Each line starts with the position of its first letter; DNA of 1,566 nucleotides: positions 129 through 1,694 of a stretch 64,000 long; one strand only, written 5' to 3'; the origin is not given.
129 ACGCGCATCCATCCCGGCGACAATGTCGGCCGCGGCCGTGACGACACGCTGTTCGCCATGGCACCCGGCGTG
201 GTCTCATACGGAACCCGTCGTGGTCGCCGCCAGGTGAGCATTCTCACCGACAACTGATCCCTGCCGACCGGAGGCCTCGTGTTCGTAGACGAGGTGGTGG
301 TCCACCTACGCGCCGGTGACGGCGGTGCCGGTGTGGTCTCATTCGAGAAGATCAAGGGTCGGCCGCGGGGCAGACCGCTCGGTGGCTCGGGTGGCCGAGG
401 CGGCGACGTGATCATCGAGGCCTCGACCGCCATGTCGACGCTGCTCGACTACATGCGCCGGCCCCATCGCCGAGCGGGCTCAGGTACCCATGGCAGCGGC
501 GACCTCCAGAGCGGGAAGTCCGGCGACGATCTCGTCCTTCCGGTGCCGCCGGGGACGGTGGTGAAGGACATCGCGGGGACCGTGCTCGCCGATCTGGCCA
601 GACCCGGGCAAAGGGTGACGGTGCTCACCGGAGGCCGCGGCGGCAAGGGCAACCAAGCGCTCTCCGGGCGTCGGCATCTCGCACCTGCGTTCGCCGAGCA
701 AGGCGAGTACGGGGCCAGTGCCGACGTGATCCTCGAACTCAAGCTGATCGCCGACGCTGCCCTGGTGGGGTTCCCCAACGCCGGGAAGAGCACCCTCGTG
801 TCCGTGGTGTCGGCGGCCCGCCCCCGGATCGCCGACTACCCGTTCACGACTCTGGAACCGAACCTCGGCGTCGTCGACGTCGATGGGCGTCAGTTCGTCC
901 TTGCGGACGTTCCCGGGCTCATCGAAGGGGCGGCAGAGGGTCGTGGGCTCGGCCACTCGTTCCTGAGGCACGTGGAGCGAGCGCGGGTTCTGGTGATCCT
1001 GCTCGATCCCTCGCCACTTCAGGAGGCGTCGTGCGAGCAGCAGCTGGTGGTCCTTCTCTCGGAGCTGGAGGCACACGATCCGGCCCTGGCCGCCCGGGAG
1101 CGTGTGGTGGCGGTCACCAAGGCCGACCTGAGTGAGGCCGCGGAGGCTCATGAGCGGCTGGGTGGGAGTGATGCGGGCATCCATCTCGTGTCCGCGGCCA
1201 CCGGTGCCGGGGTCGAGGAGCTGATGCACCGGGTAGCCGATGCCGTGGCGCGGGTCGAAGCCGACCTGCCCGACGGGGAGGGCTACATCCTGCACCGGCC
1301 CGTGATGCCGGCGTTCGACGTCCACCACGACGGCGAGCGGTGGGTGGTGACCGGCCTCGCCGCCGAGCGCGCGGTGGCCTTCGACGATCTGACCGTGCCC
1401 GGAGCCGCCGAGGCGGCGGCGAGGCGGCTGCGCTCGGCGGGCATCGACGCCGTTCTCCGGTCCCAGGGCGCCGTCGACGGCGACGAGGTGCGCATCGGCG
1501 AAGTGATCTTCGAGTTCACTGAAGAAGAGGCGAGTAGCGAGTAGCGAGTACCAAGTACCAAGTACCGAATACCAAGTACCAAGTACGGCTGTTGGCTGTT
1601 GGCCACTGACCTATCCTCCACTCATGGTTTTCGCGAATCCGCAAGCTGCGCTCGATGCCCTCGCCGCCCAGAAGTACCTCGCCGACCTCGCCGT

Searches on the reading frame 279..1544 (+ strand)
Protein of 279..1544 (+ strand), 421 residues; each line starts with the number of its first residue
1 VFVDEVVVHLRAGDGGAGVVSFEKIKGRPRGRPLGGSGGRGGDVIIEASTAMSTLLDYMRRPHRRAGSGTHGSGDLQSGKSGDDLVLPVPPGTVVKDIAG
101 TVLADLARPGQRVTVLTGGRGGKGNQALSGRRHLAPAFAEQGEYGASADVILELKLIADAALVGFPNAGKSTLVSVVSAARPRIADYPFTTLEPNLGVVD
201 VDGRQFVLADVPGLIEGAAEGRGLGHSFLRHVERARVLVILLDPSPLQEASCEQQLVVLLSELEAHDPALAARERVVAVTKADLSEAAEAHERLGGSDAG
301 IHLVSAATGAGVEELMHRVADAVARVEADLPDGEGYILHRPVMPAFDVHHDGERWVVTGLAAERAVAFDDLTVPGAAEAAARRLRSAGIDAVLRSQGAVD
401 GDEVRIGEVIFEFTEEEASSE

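Call 3: search_protein_families(library=pfam, proteins=[window:279-1544:+], max_evalue=0.01)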
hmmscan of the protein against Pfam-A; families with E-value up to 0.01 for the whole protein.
window:279-1544:+ (421 aa): 4 families
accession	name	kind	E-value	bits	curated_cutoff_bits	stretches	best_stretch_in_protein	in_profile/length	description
PF01018.28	GTP1_OBG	-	2.6e-46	157.5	27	1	3-156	1-155/155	GTP1/OBG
PF01926.29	MMR_HSR1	-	2.7e-23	82.7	21.9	1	160-255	2-95/113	50S ribosome-binding GTPase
PF09269.16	DUF1967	-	1.3e-11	44.8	27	1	346-413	1-70/70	Domain of unknown function (DUF1967)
PF02421.24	FeoB_N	-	7.7e-10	38.9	27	1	160-317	3-154/156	Ferrous iron transport protein B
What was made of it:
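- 279..1544 (+): obg (flank): upstream anchor of the conserved block. Pfam GTP1_OBG, MMR_HSR1, DUF1967 (call 3).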
